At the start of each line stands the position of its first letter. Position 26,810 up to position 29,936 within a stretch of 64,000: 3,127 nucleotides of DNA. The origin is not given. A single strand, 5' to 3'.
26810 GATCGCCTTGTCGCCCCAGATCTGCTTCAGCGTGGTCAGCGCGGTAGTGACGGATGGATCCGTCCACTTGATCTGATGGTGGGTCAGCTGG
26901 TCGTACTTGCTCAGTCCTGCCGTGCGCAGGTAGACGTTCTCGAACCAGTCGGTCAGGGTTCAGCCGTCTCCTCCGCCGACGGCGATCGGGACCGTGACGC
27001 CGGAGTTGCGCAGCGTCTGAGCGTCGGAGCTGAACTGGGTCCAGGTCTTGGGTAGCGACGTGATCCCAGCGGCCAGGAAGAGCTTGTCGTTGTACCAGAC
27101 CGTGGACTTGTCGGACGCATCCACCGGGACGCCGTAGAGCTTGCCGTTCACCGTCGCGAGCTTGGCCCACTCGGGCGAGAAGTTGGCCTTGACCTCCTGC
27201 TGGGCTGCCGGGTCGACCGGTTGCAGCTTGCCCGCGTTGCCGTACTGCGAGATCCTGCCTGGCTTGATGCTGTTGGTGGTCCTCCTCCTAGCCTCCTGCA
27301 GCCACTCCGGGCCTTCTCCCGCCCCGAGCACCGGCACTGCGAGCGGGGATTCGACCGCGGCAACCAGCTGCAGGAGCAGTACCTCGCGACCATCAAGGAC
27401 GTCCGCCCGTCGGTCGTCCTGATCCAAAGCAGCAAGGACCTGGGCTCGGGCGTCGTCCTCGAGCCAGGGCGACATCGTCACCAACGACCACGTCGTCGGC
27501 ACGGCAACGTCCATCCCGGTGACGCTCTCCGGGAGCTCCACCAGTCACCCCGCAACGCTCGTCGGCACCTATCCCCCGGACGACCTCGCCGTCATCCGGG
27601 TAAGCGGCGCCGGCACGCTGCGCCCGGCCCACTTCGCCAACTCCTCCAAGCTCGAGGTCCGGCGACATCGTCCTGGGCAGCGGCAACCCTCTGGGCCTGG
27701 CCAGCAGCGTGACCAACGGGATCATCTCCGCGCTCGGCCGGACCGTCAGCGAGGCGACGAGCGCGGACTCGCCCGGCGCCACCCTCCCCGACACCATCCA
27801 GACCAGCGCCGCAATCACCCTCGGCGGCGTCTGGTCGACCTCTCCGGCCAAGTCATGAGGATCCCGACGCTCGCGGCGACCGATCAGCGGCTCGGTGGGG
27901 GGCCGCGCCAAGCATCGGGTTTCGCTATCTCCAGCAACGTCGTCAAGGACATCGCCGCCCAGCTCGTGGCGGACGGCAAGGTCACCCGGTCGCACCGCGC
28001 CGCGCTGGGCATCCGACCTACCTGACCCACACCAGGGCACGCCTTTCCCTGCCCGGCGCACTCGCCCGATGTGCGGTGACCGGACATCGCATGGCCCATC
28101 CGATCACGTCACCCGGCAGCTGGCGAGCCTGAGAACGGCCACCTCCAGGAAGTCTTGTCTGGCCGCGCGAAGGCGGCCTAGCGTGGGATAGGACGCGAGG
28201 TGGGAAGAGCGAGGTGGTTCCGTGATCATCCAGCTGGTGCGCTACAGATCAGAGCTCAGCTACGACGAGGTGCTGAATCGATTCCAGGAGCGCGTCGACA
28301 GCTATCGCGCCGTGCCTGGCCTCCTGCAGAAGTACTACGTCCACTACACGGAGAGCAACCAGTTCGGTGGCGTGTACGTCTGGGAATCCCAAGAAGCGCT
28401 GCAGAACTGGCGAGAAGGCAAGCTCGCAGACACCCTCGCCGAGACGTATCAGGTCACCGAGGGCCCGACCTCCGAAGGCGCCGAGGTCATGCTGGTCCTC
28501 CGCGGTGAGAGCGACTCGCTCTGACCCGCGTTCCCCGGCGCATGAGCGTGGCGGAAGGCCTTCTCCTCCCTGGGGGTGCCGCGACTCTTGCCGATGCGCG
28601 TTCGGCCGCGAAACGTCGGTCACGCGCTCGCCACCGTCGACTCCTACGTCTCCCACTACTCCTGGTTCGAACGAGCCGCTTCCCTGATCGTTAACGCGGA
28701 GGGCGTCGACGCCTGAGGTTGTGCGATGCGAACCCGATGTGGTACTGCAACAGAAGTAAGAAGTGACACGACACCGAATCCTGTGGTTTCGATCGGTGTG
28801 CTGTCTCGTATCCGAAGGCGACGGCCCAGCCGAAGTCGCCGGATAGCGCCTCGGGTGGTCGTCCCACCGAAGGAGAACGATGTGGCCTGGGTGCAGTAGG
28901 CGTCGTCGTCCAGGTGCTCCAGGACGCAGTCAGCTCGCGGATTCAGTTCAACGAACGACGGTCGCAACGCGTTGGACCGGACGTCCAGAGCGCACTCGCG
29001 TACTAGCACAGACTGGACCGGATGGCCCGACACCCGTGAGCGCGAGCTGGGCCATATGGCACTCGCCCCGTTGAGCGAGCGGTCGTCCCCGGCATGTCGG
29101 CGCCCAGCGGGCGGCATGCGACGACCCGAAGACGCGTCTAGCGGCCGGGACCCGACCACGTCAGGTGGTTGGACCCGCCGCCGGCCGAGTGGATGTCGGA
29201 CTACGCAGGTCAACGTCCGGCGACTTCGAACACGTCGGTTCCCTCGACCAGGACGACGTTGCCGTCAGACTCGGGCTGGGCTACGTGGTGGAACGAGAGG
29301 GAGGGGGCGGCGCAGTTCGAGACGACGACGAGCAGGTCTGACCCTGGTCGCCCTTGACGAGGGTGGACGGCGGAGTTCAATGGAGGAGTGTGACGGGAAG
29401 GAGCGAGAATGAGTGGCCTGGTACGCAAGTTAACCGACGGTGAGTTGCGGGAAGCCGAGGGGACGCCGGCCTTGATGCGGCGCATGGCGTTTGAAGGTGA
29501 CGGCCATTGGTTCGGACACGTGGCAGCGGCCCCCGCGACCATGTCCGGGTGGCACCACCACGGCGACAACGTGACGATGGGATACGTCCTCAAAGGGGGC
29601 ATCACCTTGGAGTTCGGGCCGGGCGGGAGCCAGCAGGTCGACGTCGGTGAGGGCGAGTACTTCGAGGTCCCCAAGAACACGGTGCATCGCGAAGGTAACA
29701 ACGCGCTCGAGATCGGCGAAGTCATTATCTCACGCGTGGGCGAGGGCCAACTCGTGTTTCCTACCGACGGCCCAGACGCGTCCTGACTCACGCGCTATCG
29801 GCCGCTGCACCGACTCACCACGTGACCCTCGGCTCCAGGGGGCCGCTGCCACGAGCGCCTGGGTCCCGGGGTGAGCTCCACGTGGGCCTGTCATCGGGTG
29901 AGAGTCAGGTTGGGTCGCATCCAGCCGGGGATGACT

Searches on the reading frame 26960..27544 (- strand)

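Call 25: search_protein_families(library=pfam, proteins=[window:26960-27544:-], max_evalue=0.001)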
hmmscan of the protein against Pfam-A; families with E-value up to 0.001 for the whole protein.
window:26960-27544:- (194 aa): 2 families
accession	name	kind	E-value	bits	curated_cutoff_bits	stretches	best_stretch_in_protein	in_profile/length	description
PF01547.30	SBP_bac_1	-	1.2e-12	48.9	26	1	94-193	57-156/307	Bacterial extracellular solute-binding protein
PF13416.11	SBP_bac_8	-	2.9e-05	24.5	27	1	96-177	48-121/279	Bacterial extracellular solute-binding protein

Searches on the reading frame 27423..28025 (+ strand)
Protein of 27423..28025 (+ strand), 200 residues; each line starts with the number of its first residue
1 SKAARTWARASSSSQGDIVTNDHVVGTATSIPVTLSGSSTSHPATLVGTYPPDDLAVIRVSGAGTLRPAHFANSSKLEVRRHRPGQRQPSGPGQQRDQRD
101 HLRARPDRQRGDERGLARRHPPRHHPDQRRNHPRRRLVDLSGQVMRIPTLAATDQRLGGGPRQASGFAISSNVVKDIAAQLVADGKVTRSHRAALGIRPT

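Call 74: search_protein_families(library=pfam, proteins=[window:27423-28025:+], max_evalue=0.001)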
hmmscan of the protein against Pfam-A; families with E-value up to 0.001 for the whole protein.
window:27423-28025:+ (200 aa): 1 family
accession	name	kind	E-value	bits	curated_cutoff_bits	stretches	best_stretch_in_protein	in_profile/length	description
PF13365.12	Trypsin_2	-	1.9e-07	32.4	27.6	1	14-80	8-80/144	Trypsin-like peptidase domain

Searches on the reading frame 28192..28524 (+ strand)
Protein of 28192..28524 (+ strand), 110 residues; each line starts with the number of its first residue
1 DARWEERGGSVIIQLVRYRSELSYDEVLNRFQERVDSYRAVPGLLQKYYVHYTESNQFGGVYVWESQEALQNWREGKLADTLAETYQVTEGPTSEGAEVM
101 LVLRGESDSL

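Call 74: search_protein_families(library=pfam, proteins=[window:28192-28524:+], max_evalue=0.001)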
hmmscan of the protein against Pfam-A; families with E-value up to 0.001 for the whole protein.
window:28192-28524:+ (110 aa): 2 families
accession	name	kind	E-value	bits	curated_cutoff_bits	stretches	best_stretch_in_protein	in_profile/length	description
PF08803.17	ydhR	-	4.7e-07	30.1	27.1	1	24-77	13-65/96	Putative mono-oxygenase ydhR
PF03992.22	ABM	-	8.1e-06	26.4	23.1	1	25-76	16-69/78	Antibiotic biosynthesis monooxygenase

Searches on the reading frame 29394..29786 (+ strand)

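Call 74: search_protein_families(library=pfam, proteins=[window:29394-29786:+], max_evalue=0.001)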
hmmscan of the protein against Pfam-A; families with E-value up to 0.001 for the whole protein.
window:29394-29786:+ (130 aa): 1 family
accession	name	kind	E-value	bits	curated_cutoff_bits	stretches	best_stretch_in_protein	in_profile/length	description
PF07883.17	Cupin_2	-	4e-10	39.7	27.2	1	43-106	3-62/70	Cupin domain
